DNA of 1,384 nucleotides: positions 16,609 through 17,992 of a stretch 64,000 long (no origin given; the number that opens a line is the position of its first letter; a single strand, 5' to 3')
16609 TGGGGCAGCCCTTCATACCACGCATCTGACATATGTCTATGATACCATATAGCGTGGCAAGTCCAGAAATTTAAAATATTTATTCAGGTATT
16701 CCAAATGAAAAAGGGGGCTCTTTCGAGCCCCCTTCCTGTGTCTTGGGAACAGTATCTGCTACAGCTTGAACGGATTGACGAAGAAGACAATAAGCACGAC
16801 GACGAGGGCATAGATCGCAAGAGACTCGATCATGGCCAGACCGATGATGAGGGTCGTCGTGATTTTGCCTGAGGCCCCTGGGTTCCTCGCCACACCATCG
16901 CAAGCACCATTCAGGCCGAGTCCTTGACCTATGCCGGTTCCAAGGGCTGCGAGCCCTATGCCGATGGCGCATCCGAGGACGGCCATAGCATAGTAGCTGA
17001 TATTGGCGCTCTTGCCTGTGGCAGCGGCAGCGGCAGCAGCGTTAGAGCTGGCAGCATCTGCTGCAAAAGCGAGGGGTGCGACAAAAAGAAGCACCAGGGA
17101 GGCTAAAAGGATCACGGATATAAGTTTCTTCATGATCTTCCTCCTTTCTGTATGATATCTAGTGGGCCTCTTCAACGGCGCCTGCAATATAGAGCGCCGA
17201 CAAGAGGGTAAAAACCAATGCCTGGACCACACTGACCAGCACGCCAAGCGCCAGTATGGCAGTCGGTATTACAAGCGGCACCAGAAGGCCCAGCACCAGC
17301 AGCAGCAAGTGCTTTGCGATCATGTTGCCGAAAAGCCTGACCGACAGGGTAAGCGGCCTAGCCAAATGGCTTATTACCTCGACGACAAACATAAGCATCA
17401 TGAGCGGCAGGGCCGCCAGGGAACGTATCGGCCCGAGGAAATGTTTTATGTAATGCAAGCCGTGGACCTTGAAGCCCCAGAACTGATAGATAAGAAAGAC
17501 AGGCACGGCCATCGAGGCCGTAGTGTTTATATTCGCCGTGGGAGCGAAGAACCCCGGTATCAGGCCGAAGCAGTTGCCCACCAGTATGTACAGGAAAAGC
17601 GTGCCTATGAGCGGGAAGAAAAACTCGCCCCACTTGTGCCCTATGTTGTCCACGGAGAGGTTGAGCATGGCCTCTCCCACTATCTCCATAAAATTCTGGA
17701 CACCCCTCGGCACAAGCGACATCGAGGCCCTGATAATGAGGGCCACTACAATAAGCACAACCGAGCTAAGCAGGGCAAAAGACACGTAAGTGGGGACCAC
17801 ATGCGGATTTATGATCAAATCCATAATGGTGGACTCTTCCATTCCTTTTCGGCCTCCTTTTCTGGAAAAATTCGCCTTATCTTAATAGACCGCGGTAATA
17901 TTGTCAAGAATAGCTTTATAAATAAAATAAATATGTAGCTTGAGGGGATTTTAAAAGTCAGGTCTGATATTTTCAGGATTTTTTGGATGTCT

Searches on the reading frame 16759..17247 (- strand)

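Call 83: search_protein_families(library=pfam, proteins=[window:16759-17247:-], max_evalue=0.0001)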
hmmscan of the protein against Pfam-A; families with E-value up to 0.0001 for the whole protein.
window:16759-17247:- (162 aa): 1 family
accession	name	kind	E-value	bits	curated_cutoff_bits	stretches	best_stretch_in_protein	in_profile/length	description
PF00137.26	ATP-synt_C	-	3.3e-16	59.7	24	1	91-153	1-59/60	ATP synthase subunit C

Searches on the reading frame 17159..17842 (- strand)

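Call 83: search_protein_families(library=pfam, proteins=[window:17159-17842:-], max_evalue=0.0001)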
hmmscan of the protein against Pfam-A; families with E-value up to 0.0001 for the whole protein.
window:17159-17842:- (227 aa): 1 family
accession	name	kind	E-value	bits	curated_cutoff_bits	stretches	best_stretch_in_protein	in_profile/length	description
PF00119.25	ATP-synt_A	-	2.9e-51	174.9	33.9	1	23-219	4-216/217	ATP synthase A chain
